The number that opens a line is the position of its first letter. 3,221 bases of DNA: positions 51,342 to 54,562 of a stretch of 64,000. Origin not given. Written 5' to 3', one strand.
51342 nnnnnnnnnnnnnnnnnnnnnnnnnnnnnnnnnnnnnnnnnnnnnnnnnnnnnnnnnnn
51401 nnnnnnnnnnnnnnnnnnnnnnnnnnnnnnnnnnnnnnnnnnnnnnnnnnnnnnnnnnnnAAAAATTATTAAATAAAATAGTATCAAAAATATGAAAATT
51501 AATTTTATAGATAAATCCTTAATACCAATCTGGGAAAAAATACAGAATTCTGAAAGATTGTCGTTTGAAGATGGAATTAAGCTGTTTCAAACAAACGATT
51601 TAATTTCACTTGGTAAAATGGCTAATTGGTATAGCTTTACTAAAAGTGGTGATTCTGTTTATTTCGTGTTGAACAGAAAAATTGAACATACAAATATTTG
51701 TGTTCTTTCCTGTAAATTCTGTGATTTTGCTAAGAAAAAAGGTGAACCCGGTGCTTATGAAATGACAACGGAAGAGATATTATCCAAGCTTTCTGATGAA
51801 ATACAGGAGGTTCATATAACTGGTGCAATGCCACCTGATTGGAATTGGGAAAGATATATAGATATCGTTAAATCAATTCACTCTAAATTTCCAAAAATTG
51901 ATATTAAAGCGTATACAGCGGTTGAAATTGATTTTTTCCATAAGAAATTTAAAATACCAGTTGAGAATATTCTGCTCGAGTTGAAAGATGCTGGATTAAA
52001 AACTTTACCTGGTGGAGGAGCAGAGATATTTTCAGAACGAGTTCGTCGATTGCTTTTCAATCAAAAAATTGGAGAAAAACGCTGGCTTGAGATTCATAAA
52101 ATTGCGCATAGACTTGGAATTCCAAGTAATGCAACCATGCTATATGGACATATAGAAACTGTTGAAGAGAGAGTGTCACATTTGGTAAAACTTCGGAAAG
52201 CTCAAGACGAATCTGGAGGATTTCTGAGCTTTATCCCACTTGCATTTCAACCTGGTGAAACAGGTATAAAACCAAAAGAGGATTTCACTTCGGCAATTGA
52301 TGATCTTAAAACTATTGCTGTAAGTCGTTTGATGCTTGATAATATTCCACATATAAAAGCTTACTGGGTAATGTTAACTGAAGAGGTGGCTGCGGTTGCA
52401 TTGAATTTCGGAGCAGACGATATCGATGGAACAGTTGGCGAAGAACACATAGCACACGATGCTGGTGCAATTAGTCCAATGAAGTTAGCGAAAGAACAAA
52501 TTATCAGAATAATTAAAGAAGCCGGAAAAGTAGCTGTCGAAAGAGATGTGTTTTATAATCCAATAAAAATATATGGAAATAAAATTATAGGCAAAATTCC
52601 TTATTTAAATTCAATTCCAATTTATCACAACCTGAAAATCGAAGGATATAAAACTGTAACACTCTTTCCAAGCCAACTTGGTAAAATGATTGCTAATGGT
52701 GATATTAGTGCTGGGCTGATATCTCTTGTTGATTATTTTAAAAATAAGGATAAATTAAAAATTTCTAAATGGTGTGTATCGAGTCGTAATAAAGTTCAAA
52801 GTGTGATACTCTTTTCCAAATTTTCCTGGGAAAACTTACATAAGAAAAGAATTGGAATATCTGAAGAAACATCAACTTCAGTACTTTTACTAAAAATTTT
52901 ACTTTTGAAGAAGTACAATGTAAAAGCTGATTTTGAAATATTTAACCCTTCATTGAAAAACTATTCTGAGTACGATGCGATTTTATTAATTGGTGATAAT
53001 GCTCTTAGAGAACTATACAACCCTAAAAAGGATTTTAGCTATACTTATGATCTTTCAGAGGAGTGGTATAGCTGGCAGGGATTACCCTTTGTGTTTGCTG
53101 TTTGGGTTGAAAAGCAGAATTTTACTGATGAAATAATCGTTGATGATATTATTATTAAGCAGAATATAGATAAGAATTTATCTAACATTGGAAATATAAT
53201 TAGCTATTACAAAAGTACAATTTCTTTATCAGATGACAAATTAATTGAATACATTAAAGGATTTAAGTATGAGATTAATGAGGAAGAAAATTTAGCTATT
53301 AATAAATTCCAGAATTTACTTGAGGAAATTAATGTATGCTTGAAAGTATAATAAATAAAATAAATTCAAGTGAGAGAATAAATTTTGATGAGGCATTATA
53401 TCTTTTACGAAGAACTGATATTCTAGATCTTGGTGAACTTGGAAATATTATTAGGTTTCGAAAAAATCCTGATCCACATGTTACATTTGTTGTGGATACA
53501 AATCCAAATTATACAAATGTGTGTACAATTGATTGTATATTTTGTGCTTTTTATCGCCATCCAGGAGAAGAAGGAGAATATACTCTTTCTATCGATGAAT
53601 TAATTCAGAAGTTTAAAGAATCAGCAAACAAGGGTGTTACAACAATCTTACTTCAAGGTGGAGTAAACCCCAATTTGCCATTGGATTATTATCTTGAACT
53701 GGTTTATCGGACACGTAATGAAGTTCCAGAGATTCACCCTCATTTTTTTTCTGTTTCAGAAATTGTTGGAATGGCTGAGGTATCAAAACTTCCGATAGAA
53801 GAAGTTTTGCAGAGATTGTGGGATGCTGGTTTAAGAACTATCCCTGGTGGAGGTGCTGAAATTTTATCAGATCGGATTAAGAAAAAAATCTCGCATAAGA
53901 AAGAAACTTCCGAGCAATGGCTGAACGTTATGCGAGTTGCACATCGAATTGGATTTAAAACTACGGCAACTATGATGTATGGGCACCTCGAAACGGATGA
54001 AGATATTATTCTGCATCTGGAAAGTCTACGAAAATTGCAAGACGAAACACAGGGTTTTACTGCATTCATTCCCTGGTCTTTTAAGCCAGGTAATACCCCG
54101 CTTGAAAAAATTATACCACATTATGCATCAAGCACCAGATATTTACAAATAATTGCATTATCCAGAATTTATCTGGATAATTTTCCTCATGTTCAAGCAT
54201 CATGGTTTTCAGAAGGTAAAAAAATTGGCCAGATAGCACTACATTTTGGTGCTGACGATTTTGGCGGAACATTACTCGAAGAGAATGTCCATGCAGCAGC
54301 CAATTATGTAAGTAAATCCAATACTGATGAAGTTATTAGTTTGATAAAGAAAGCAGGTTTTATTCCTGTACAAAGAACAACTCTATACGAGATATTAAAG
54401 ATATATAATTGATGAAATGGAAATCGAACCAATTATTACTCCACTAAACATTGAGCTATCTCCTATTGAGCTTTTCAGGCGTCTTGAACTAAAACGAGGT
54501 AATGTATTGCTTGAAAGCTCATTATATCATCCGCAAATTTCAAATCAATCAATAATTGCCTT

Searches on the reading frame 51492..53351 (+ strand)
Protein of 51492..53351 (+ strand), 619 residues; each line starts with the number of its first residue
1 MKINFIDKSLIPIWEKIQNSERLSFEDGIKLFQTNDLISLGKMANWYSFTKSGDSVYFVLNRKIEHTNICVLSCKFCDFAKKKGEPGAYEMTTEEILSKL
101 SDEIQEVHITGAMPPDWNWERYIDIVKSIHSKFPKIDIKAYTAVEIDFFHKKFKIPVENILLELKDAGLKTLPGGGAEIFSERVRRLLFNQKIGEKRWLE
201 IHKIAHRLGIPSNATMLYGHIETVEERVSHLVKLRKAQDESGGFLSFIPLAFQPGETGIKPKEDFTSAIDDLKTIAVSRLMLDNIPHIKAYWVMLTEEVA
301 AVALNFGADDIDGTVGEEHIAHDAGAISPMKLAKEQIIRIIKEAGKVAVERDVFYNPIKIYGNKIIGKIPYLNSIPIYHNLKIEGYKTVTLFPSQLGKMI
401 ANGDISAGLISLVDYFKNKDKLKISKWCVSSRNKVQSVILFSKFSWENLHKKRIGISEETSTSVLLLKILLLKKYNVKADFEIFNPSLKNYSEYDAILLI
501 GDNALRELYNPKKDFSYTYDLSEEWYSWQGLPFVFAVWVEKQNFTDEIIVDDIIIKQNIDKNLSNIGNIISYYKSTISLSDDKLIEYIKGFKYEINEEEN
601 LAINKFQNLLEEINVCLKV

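Call 54: search_protein_families(library=pfam, proteins=[window:51492-53351:+], max_evalue=0.00001)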
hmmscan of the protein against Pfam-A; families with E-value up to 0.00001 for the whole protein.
window:51492-53351:+ (619 aa): 3 families
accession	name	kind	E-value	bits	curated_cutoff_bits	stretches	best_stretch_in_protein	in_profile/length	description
PF02621.19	VitK2_biosynth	-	3.5e-48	164.7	26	1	366-611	3-251/252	Menaquinone biosynthesis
PF04055.27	Radical_SAM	-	2e-17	64.3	29.5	1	64-231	1-163/166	Radical SAM superfamily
PF19288.4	CofH_C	-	2.6e-16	60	27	1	243-356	3-117/125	CofH/MqnC C-terminal region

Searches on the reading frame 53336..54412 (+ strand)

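Call 54: search_protein_families(library=pfam, proteins=[window:53336-54412:+], max_evalue=0.00001)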
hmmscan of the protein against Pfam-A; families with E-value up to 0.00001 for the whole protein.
window:53336-54412:+ (358 aa): 2 families
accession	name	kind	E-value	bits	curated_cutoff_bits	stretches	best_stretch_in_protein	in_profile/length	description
PF19288.4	CofH_C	-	7.6e-31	107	27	1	239-355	2-120/125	CofH/MqnC C-terminal region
PF04055.27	Radical_SAM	-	7.9e-26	91.6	29.5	1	58-229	2-164/166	Radical SAM superfamily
